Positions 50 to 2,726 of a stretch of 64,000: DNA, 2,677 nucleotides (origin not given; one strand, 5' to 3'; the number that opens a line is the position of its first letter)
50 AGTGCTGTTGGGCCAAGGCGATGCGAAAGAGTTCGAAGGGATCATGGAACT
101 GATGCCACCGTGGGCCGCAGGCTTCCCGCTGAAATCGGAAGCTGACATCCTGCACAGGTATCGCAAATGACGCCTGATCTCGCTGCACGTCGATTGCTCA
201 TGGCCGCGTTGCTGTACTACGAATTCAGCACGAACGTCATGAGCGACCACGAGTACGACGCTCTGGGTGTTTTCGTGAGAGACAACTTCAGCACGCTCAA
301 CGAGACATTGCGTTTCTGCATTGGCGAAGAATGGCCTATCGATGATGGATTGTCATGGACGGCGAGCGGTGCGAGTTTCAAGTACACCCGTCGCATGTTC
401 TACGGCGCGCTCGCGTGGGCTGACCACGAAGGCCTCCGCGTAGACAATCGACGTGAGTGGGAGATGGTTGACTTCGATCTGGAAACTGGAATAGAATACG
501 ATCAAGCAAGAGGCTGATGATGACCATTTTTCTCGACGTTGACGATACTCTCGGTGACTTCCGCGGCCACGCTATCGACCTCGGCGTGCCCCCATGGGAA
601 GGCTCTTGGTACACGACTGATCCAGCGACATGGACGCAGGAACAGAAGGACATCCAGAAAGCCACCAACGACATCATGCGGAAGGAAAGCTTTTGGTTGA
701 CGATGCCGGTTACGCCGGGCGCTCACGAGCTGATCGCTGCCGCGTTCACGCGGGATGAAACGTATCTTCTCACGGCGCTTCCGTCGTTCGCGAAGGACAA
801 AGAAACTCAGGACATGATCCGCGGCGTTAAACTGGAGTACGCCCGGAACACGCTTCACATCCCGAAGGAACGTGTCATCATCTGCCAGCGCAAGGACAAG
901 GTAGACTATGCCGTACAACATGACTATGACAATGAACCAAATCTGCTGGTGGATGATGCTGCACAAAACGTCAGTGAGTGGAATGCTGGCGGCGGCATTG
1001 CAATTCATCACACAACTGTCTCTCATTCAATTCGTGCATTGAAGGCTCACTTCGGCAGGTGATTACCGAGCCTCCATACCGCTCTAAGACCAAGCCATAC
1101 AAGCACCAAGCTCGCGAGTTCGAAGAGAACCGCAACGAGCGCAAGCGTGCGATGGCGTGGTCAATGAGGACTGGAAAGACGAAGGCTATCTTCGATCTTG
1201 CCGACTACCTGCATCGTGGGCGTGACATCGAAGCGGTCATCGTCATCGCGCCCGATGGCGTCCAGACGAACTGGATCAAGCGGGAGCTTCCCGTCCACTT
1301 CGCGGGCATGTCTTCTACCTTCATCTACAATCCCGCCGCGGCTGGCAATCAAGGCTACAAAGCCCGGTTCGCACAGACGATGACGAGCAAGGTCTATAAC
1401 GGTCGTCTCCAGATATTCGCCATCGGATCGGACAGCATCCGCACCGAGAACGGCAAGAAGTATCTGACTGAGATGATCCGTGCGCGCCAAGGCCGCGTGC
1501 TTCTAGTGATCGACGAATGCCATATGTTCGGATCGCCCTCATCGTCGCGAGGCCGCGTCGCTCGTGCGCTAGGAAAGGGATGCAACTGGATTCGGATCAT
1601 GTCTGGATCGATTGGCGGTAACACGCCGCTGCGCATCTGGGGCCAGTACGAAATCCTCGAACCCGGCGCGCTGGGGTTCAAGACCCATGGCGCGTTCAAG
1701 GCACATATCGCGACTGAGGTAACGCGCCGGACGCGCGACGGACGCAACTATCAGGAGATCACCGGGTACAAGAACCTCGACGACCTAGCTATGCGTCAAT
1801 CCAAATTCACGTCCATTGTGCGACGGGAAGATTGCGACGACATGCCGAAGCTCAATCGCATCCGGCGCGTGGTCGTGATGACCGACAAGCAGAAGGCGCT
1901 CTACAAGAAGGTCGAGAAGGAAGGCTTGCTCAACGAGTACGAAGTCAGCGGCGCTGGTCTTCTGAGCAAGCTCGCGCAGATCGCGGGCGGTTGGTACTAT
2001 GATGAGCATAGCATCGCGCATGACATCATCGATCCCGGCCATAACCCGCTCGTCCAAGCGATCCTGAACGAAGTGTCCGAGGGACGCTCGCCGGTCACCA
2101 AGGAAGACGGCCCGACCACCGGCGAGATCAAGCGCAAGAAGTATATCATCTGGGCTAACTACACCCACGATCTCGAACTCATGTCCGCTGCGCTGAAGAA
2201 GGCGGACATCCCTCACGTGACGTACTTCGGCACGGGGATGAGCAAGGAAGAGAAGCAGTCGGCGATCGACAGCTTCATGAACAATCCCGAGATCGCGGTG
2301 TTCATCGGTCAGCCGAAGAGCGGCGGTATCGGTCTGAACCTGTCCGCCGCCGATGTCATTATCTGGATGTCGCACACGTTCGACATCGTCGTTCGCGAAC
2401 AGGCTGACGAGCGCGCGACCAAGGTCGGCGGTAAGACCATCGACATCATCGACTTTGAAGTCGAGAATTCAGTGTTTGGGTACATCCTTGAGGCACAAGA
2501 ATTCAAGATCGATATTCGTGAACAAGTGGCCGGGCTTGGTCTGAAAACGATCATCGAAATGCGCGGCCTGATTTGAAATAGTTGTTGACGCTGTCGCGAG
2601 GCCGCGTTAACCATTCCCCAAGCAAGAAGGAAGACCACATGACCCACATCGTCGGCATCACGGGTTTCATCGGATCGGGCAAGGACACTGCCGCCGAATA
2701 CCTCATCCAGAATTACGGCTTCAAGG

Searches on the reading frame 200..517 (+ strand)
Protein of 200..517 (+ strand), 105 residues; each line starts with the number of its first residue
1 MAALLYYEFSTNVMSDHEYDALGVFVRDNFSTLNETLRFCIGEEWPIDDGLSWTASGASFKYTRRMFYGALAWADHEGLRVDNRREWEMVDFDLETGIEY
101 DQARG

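Call 41: search_protein_families(library=pfam, proteins=[window:200-517:+], max_evalue=0.01)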
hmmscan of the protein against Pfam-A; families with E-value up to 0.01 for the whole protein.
window:200-517:+ (105 aa): 1 family
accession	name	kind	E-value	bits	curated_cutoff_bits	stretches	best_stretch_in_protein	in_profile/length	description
PF22745.1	Nlig-Ia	-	8.6e-05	23.6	27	1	1-22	15-36/92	DNA ligase-like, N-terminal NAD+-binding domain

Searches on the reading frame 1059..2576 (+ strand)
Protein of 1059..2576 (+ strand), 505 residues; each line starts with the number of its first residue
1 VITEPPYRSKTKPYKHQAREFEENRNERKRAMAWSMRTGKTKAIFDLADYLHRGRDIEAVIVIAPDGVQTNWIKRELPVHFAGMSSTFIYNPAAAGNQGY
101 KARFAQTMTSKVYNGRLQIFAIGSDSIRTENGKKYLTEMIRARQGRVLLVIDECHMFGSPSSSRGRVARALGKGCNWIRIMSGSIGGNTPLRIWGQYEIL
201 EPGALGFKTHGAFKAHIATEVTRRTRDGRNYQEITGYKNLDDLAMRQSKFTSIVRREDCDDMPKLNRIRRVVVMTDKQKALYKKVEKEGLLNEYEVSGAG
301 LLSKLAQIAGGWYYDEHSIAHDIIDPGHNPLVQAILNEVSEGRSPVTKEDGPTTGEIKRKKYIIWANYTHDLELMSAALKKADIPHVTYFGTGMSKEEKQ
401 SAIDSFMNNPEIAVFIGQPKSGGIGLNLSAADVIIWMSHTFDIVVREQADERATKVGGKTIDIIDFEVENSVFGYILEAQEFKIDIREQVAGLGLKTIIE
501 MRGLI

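Call 15: search_protein_families(library=phrogs, proteins=[window:1059-2576:+], max_evalue=0.001)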
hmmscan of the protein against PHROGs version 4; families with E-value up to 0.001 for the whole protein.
window:1059-2576:+ (505 aa): 4 families
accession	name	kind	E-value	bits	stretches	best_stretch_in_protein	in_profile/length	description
phrog_62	-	DNA, RNA and nucleotide metabolism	1.8e-81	275.4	1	4-494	688-1136/1881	DNA helicase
phrog_29996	-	unknown function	3.9e-14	52.6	1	101-459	793-1131/1189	-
phrog_16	-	DNA, RNA and nucleotide metabolism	2.4e-05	23.7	0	358-473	491-605/986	DNA helicase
phrog_11354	-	unknown function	0.00026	21.6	1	404-479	15-93/116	-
